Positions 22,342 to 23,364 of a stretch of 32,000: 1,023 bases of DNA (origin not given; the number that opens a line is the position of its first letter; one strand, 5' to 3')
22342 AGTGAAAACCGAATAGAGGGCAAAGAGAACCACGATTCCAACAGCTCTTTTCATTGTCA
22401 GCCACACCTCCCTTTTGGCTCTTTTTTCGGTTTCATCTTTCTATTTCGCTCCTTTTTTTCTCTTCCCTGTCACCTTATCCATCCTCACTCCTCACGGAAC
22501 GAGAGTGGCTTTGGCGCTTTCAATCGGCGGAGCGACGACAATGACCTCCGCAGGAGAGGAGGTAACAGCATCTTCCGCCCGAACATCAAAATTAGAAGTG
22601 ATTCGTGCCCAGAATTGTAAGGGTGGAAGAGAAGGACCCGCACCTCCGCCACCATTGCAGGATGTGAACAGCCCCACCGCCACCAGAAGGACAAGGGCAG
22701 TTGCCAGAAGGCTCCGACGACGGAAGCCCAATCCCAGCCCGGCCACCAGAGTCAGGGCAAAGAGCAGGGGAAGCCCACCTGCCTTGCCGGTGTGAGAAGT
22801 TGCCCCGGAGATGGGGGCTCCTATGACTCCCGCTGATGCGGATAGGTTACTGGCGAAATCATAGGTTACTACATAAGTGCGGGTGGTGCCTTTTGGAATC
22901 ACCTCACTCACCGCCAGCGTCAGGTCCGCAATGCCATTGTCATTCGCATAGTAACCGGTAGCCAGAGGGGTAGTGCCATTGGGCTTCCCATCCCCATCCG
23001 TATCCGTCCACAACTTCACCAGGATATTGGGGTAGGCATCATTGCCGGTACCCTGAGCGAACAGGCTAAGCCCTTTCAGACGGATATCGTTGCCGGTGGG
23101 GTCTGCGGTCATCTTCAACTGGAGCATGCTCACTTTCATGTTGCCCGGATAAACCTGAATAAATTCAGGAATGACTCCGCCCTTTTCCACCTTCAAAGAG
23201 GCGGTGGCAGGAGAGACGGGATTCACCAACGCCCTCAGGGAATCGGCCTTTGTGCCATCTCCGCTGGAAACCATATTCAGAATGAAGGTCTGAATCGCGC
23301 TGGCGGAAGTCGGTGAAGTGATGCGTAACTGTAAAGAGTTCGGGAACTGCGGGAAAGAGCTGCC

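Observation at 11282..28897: Half the window is one co-directional cluster: consensus promoter, two retropepsin-like genes, then three giant envelope proteins with unrelated repeat architectures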

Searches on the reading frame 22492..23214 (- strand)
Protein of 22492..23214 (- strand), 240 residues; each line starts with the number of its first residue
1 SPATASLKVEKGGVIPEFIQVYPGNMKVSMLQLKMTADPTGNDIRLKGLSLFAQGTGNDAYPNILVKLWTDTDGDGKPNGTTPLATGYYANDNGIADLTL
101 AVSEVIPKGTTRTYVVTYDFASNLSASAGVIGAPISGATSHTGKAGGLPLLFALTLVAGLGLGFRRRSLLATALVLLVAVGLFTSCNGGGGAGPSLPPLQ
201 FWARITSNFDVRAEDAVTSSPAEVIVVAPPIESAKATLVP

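Call 34: search_protein_families(library=pfam, max_evalue=5, proteins=[window:22495-23142:-])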
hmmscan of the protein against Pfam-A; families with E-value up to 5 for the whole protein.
seq(216 aa): 0 families

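Call 48: search_protein_representatives(protein=window:22492-23214:-)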
Query: 240 residues. Proteins with E-value up to 0.001 (for the whole library): 255; up to 1e-10: 83; up to 1e-30: 8. The best 150 are listed.
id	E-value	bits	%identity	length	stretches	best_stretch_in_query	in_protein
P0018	7.3e-109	379.4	75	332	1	1-239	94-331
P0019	4.4e-66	239.5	29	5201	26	6-157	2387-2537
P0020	2.2e-58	214.3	29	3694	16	21-134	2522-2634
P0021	1.7e-48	181.9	29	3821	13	3-138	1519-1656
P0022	2.5e-48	181.4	28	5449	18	6-124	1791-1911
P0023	5.1e-42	160.7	31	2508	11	16-147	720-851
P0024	8.0e-33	130.6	30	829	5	4-152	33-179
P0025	3.0e-31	125.5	32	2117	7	28-126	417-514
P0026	7.0e-29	117.7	45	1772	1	20-238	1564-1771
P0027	3.0e-27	112.4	33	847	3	28-130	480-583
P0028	1.3e-26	110.3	32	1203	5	24-121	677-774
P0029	3.7e-26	108.8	29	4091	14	23-132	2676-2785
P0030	4.0e-26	108.7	28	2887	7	28-138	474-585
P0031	2.4e-23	99.6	31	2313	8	26-130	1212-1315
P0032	2.6e-23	99.5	34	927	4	8-106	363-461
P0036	2.2e-20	89.9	37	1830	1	4-225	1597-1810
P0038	3.8e-19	85.9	40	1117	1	5-216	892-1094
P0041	2.9e-18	83.0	35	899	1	25-206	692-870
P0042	3.1e-18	82.9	38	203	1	32-197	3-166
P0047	4.4e-16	75.8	39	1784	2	12-121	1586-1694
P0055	4.5e-15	72.6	36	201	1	44-195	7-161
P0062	2.0e-14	70.4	41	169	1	66-227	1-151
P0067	2.1e-13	67.1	32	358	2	6-126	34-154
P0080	1.5e-12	64.3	34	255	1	19-223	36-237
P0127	6.7e-09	52.4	36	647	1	16-216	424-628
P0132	1.4e-08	51.3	38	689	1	42-234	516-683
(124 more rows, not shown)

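Call 51: search_protein_families(library=pfam, max_evalue=0.1, proteins=[P0024, P0067, P0080, P0042, P0038, P0132, P0041, P0127])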
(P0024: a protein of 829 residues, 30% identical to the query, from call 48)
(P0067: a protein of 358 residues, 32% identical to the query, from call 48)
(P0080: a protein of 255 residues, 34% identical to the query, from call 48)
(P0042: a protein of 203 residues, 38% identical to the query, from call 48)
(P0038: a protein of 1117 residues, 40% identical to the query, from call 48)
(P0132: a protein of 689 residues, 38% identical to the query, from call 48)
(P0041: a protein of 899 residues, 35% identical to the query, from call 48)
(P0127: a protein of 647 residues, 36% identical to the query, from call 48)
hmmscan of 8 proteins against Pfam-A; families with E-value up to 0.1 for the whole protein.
P0024 (829 aa): 0 families

P0067 (358 aa): 0 families

P0080 (255 aa): 1 family
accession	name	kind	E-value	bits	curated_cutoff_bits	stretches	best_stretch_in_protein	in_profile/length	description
PF23539.1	DUF7134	-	0.02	15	27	1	154-195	30-71/155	Domain of unknown function (DUF7134)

P0042 (203 aa): 0 families

P0038 (1117 aa): 7 families
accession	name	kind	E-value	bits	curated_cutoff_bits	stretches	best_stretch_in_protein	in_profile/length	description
PF00082.27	Peptidase_S8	-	4.3e-48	164.5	21.8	1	158-435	3-284/288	Subtilase family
PF17957.7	Big_7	-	2.9e-15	57.1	24.1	1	717-784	1-69/70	Bacterial Ig domain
PF22148.1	Fervidolysin_NPro-like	-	2.1e-08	34.8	21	1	52-120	15-81/81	Fervidolysin N-terminal prodomain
PF13205.12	Big_5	-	2.1e-05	25.6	23.6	1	464-540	16-93/105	Bacterial Ig-like domain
PF19077.6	Big_13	-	0.00032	21.6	27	1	773-806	69-102/102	Bacterial Ig-like domain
PF00754.31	F5_F8_type_C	-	0.0004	20.9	28.2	1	596-693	16-118/127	F5/8 type C domain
PF13750.12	Big_3_3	-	0.0023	18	27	1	768-818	4-55/157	Bacterial Ig-like domain (group 3)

P0132 (689 aa): 1 family
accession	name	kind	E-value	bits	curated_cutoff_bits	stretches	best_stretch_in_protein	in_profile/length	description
PF00082.27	Peptidase_S8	-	1.7e-35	123.2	21.8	1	146-465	5-288/288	Subtilase family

P0041 (899 aa): 1 family
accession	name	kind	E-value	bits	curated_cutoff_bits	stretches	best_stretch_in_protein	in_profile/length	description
PF24595.1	DUF7619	-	4e-29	101.8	27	1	425-554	1-129/133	Domain of unknown function (DUF7619)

P0127 (647 aa): 2 families
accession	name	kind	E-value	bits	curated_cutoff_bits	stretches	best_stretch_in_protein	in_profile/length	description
PF01650.23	Peptidase_C13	-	0.022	14.7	22.8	1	54-121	130-198/258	Peptidase C13 family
PF23826.1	DUF7196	-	0.079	13.6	27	0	596-630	4-38/68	Domain of unknown function (DUF7196)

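Call 52: search_protein_families(library=ncbifam, max_evalue=0.1, proteins=[P0024, P0067, P0080, P0042, P0038, P0132, P0041, P0127])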
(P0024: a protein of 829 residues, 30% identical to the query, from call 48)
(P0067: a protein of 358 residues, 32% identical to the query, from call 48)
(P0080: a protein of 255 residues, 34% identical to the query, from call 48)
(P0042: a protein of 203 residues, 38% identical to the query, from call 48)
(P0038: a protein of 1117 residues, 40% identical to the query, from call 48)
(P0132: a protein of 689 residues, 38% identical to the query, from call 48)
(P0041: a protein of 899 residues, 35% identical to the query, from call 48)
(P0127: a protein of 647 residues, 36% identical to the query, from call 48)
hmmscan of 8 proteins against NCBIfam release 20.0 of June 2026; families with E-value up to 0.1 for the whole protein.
P0024 (829 aa): 0 families

P0067 (358 aa): 0 families

P0080 (255 aa): 1 family
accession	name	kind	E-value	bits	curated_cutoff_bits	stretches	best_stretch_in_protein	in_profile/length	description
NF058595.1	invert_tail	domain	7.2e-07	29.5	37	1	142-222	9-95/113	lipo-invert putative C-terminal anchoring domain-containing protein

P0042 (203 aa): 1 family
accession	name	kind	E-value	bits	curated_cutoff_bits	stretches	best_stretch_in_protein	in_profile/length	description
NF058595.1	invert_tail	domain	0.00018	21.8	37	1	118-164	31-81/113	lipo-invert putative C-terminal anchoring domain-containing protein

P0038 (1117 aa): 9 families
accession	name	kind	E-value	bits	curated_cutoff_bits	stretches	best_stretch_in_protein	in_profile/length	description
TIGR03921.1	T7SS_mycosin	equivalog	9.7e-60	202.5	278.75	1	147-504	4-340/353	type VII secretion-associated serine protease mycosin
NF033595.1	denti_PrtP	equivalog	4.5e-29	101.5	300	2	270-495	342-545/606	dentilisin complex serine proteinase subunit PrtP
NF049966.1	QH_SP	equivalog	1.3e-07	31.2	165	1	204-426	31-211/219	subtilisin-like serine protease QhpE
NF047446.1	barrel_OmpL47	domain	1.2e-06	28.9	40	1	840-881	22-61/68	OmpL47-type beta-barrel domain-containing protein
TIGR03895.1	protease_PatA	subfamily_domain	1.5e-06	27.3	421.05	1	215-411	1-181/606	PatA/PatG family cyanobactin maturation protease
NF033865.1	fusolisin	equivalog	9.7e-06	23.9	999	1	292-428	254-381/1006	fusolisin family autotransporter serine protease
NF040809.1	germ_prot_CspBA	exception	2.9e-05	21.9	1250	1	204-308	712-828/1099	bifunctional germination protease/germinant receptor pseudoprotease CspBA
NF058595.1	invert_tail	domain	0.00033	21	37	1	1017-1072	20-80/113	lipo-invert putative C-terminal anchoring domain-containing protein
NF033510.3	Ca_tandemer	repeat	0.012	16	50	1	844-878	61-95/96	Ca2+-stabilized repeat-containing adhesin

P0132 (689 aa): 6 families
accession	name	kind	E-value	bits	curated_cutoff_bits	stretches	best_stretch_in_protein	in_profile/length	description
TIGR03921.1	T7SS_mycosin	equivalog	9.9e-30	103.8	278.75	1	130-480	1-290/353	type VII secretion-associated serine protease mycosin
NF033595.1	denti_PrtP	equivalog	3.2e-11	42.6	300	2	269-478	342-505/606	dentilisin complex serine proteinase subunit PrtP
NF049966.1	QH_SP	equivalog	4.5e-07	29.4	165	1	197-306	35-128/219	subtilisin-like serine protease QhpE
NF051851.1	AtpSerPepEprS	equivalog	0.00031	18.9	1700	1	409-454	295-340/988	autotransporter serine peptidase EprS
NF058595.1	invert_tail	domain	0.0023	18.2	37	1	604-668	32-100/113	lipo-invert putative C-terminal anchoring domain-containing protein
NF042956.1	IteS_antiphage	equivalog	0.026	12.8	900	0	403-447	481-524/747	S8 family anti-phage peptidase IteS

P0041 (899 aa): 2 families
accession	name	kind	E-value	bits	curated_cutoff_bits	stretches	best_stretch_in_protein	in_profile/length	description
NF058595.1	invert_tail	domain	0.004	17.5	37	1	808-878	22-99/113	lipo-invert putative C-terminal anchoring domain-containing protein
NF047446.1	barrel_OmpL47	domain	0.082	13.4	40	0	619-661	23-62/68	OmpL47-type beta-barrel domain-containing protein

P0127 (647 aa): 1 family
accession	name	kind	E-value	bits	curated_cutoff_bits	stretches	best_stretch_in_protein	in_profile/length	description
NF058595.1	invert_tail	domain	9.7e-06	25.9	37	1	543-618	18-96/113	lipo-invert putative C-terminal anchoring domain-containing protein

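Call 53: search_protein_families(library=ncbifam, max_evalue=10, proteins=[P0018, P0062, P0055])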
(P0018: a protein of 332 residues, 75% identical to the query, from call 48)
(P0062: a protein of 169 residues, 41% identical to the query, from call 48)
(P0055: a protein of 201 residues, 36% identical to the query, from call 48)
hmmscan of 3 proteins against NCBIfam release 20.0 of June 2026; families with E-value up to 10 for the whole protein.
P0018 (332 aa): 2 families
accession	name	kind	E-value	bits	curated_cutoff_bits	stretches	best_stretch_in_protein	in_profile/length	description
NF058595.1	invert_tail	domain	0.00019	21.8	37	1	240-287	29-81/113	lipo-invert putative C-terminal anchoring domain-containing protein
NF033865.1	fusolisin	equivalog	0.19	9.7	999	1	264-291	8-36/1006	fusolisin family autotransporter serine protease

P0062 (169 aa): 1 family
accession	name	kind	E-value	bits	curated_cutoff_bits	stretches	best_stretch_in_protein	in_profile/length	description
NF058595.1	invert_tail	domain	4e-06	27.1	37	1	51-122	5-85/113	lipo-invert putative C-terminal anchoring domain-containing protein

P0055 (201 aa): 2 families
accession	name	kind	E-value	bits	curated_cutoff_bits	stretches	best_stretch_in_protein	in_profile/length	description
NF058595.1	invert_tail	domain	0.0046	17.3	37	1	116-161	34-80/113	lipo-invert putative C-terminal anchoring domain-containing protein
NF047847.2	SS_mature_LptM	equivalog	8.7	6.5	27.7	1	139-154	7-21/31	LPS translocon maturation chaperone LptM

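Call 65: predict_structure(alignment_id=A2)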
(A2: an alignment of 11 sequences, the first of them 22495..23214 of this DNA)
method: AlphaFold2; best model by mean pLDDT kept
length: 240 residues; sequences in the alignment: 11
mean_pLDDT: 80.7   pTM: 0.70
mean pLDDT of the five models: 80.7, 79.6, 77.7, 76.9, 76.4
residues with pLDDT >= 90: 134; 70-90: 37; 50-70: 41; < 50: 28
segments of 3 or more residues with pLDDT < 50: 129-149, 187-193
pLDDT, mean of each block of 10 residues (from residue 1): 81 91 93 97 96 87 86 94 94 94 96 96 62 37 43 65 60 73 53 65 95 96 94 90
secondary structure, 60 per line:
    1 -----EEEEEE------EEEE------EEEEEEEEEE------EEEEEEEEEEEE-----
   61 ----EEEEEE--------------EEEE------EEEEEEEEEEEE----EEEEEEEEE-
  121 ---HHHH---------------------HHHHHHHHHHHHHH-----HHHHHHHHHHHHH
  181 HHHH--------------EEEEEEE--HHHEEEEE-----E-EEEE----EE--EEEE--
elements in order: E6-11 E18-21 E28-37 E44-55 E65-70 E85-88 E95-106 E111-119 H124-127 H149-162 H168-184 E199-205 E211-215 E223-226 E235-238

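Call 68: find_encoding_contigs(protein=P0036, flank=10000, max_places=3)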
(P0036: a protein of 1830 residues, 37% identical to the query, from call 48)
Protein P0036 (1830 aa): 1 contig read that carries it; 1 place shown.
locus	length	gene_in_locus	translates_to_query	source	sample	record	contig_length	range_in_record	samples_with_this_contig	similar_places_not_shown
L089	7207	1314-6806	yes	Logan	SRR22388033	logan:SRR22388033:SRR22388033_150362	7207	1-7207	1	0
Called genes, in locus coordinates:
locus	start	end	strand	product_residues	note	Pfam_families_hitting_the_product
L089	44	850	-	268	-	-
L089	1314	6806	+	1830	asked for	PF10102:DUF2341 (weak)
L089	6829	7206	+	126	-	?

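Call 71: fold_search(model_id=the predicted structure, library=pdb)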
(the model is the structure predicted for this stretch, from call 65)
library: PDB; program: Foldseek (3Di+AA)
matches with E <= 10: 1458; with E <= 0.001: 0
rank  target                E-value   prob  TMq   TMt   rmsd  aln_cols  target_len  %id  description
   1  7wwn                  2.6e-03  0.95  0.28  0.36   8.8       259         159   11  Structure of hypothetical protein TTHA1873 from Thermus thermophilus with Potassium mercuric iodide (released 2022-04-06)
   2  5i82_D                2.9e-03  0.92  0.19  0.10   7.9       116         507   10  First Crystal Structure of E.coli Based Recombinant Diphtheria Toxin Mutant CRM197 (released 2016-03-02)
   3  7fe5_A                3.1e-03  0.99  0.34  0.40   7.3       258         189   10  AvmM Catalyzes Macrocyclization in Alchivemycin A Biosynthesis (released 2021-09-01)
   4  7wrk                  3.4e-03  0.97  0.31  0.40   8.2       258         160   11  Structure of hypothetical protein TTHA1873 from Thermus thermophilus (released 2022-03-09)
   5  7wwo_A                3.4e-03  0.97  0.29  0.38   8.5       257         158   11  Dimer form of hypothetical protein TTHA1873 from Thermus thermophilus (released 2022-03-09)
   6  5nem_A                3.4e-03  0.77  0.24  0.13  13.1       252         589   13  Localised reconstruction of alpha v beta 6 bound to Foot and Mouth Disease Virus O PanAsia - Pose A. (released 2017-06-21)
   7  7fe0_A                4.1e-03  0.99  0.34  0.41   7.2       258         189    9  AvmM Catalyzes Macrocyclization in Alchivemycin A Biosynthesis (released 2021-09-01)
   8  5i82_B                4.1e-03  0.94  0.20  0.11   7.3       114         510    9  First Crystal Structure of E.coli Based Recombinant Diphtheria Toxin Mutant CRM197 (released 2016-03-02)
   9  6om1_G                4.1e-03  0.82  0.25  0.13  13.1       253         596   10  Crystal structure of an atypical integrin (released 2019-12-11)
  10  7o4w                  4.3e-03  0.94  0.21  0.12   6.9       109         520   12  Crystal structure of diphtheria toxin mutant CRM197 with a disulphide bond replaced by a Cys-Acetone-Cys bridge (released 2022-04-06)
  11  6om2_A                4.8e-03  0.66  0.23  0.12  13.6       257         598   12  Crystal structure of atypical integrin alphaV beta8 with proTGF-beta1 ligand peptide (released 2019-12-11)
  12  1ddt                  5.1e-03  0.95  0.23  0.12   6.6       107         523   12  THE REFINED STRUCTURE OF DIMERIC DIPHTHERIA TOXIN AT 2.0 ANGSTROMS RESOLUTION (released 1994-07-31)
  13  4jdo_B                5.4e-03  0.99  0.27  0.29   8.5       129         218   13  Secreted chlamydial protein pgp3, coiled-coil deletion (released 2013-06-05)
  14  5i82_C                5.4e-03  0.93  0.21  0.11   7.2       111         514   11  First Crystal Structure of E.coli Based Recombinant Diphtheria Toxin Mutant CRM197 (released 2016-03-02)
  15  8g0f_B                7.0e-03  0.89  0.21  0.11   7.0       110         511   11  Crystal structure of diphtheria toxin H223Q/H257Q double mutant (pH 5.5) (released 2023-07-05)
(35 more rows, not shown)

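Call 77: find_encoding_contigs(protein=P0047, flank=10000, max_places=3)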
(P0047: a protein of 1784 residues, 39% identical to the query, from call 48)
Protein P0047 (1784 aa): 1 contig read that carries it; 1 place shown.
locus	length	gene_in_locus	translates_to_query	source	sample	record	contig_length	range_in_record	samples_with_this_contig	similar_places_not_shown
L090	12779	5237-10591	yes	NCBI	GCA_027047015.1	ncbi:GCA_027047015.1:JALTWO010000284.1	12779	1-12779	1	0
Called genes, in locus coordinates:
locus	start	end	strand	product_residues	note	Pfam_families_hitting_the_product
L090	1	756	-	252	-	?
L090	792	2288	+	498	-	PF07719:TPR_2 (faint), PF13176:TPR_7 (faint), PF17874:TPR_MalT, PF13424:TPR_12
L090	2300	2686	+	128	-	PF00575:S1 (faint)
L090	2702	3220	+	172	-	PF03918:CcmH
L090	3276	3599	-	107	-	-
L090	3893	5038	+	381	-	-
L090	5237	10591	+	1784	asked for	-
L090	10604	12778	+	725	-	?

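Call 108: find_encoding_contigs(protein=P0038, flank=8000, max_places=4)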
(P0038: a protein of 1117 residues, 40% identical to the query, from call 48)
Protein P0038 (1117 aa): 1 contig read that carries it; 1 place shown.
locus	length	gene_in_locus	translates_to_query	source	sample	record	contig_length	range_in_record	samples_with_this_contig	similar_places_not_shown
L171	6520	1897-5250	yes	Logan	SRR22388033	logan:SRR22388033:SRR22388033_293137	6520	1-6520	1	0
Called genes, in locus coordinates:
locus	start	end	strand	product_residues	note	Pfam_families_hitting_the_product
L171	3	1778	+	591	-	?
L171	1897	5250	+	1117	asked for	PF22148:Fervidolysin_NPro-like (weak), PF00082:Peptidase_S8, PF13205:Big_5 (weak), PF17957:Big_7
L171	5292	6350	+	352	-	PF07224:Chlorophyllase, PF20434:BD-FAE (weak), PF07859:Abhydrolase_3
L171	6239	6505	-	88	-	-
